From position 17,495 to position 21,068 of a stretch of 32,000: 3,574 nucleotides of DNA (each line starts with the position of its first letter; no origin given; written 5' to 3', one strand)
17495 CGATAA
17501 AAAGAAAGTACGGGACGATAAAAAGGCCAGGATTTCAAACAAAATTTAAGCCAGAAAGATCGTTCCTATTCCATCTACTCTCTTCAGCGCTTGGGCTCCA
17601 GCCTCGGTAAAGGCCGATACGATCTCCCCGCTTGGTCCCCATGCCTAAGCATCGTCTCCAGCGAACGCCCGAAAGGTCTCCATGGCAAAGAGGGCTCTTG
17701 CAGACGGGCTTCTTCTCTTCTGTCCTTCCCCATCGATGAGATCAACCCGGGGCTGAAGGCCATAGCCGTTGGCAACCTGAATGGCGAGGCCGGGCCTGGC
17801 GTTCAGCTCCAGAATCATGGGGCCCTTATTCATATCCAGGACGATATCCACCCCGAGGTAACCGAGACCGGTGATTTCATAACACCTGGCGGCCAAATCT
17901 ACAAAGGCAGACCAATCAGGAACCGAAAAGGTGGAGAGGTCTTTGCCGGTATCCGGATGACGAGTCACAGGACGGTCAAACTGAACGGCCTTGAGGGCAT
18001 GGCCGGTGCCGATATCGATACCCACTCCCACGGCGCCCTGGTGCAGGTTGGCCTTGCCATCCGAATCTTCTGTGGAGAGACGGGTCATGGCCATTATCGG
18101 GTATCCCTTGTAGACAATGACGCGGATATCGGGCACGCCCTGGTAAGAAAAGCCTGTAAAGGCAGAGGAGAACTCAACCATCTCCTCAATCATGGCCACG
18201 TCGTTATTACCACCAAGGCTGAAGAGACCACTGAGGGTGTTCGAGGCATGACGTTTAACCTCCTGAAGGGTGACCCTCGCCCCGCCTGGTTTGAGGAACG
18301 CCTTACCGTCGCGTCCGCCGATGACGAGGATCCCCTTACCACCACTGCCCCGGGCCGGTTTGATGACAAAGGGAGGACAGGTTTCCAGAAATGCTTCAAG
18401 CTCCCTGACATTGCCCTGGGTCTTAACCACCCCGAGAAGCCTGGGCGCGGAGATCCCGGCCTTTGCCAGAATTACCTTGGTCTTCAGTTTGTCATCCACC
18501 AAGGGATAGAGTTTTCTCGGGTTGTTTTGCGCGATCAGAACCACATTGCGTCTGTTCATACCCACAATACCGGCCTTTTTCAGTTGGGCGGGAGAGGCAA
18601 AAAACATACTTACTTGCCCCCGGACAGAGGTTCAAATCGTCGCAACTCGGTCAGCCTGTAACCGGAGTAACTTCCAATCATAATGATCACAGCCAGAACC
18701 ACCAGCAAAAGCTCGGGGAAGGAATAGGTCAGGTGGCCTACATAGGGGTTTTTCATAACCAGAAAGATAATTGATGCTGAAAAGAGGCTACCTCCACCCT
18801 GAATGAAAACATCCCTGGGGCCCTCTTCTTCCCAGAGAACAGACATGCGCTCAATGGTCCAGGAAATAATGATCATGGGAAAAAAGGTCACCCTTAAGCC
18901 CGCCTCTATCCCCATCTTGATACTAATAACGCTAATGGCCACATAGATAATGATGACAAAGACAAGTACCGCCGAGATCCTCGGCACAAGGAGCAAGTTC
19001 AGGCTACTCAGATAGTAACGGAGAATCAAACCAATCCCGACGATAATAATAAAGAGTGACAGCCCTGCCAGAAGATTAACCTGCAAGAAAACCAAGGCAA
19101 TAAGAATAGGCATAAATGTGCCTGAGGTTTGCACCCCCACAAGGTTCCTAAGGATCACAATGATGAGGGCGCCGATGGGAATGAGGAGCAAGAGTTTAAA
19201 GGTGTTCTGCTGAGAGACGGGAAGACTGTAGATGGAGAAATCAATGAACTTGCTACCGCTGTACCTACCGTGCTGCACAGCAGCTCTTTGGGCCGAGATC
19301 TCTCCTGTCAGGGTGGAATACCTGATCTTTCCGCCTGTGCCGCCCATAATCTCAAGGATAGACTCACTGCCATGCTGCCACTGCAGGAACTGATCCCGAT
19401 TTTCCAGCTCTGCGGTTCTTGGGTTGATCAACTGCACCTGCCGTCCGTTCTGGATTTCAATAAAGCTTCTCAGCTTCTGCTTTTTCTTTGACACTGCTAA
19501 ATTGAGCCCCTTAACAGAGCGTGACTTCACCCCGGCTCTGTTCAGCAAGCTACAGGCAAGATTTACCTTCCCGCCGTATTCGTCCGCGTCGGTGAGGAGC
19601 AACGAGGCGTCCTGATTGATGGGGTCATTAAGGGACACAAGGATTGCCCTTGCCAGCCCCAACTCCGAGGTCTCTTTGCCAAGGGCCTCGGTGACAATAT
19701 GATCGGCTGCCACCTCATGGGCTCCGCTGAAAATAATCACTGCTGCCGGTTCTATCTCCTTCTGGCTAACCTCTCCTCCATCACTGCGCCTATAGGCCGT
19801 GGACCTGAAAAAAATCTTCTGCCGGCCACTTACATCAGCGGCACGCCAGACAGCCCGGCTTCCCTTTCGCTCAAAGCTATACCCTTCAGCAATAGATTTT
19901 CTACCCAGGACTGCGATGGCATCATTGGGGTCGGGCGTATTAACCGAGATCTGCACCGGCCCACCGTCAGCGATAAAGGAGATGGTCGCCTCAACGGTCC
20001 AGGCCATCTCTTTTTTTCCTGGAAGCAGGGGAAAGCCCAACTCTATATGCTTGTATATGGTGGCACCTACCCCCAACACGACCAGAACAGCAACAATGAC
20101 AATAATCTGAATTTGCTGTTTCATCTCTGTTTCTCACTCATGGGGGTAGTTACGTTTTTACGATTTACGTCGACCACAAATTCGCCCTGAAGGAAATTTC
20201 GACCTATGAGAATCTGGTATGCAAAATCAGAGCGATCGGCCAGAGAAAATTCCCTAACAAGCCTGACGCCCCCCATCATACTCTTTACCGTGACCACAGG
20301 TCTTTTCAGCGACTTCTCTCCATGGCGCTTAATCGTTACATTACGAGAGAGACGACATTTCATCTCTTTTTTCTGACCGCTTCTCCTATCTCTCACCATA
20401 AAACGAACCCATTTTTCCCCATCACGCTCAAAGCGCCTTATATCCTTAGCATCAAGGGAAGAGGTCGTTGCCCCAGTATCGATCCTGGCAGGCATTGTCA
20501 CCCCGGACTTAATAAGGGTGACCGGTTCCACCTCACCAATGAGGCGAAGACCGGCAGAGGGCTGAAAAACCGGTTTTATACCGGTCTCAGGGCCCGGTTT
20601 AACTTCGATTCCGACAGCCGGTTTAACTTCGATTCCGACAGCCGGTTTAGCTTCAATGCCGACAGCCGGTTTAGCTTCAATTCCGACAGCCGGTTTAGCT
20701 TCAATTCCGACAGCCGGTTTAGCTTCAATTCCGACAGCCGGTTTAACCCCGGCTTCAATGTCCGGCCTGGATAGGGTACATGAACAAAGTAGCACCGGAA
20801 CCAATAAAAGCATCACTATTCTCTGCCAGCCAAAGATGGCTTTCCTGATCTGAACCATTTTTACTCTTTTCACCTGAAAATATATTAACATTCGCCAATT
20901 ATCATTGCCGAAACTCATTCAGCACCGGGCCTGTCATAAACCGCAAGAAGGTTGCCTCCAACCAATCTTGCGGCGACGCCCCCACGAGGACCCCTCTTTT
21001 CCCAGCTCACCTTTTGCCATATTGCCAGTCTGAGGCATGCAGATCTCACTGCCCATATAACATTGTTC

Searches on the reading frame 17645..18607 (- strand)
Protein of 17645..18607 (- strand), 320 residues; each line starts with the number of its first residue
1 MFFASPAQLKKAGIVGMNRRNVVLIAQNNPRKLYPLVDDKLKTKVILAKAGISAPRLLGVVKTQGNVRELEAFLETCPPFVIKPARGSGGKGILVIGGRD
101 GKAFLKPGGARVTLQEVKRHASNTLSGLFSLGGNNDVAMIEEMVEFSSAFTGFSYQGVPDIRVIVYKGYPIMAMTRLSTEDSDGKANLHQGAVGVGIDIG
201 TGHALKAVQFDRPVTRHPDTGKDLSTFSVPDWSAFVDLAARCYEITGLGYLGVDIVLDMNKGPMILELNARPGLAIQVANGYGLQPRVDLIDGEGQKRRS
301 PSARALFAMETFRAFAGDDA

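Call 76: search_protein_families(library=pfam, proteins=[window:17645-18607:-], max_evalue=0.000001)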
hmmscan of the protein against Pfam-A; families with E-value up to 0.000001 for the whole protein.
window:17645-18607:- (320 aa): 4 families
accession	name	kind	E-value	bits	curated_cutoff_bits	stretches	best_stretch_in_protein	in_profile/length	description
PF14397.11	ATPgrasp_ST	-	9.5e-90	301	31.4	1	20-291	2-276/278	Sugar-transfer associated ATP-grasp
PF08443.16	RimK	-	5.2e-13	49.4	21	0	237-275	133-170/188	RimK-like ATP-grasp domain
PF02655.19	ATP-grasp_3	-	9.5e-10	39.2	23.2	0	38-157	2-106/160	ATP-grasp domain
PF14398.11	ATPgrasp_YheCD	-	2.7e-08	33.8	26.8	0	65-107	36-79/255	YheC/D like ATP-grasp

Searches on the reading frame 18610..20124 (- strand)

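Call 76: search_protein_families(library=pfam, proteins=[window:18610-20124:-], max_evalue=0.000001)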
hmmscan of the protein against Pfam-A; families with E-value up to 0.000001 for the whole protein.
window:18610-20124:- (504 aa): 2 families
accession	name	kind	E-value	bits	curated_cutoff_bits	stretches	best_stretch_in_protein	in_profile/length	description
PF14402.11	7TM_transglut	-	2.1e-104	348.9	25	1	255-500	2-247/248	7 transmembrane helices usually fused to an inactive transglutaminase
PF14400.11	Transglut_i_TM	-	8e-38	130.4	25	1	24-179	1-160/161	Inactive transglutaminase fused to 7 transmembrane helices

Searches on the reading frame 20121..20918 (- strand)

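Call 76: search_protein_families(library=pfam, proteins=[window:20121-20918:-], max_evalue=0.000001)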
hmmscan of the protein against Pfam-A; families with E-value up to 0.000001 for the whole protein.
window:20121-20918:- (265 aa): 1 family
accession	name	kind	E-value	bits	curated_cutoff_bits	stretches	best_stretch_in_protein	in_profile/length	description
PF05618.17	Zn_protease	-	1.1e-30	106.8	27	1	127-257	2-135/138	Putative ATP-dependent zinc protease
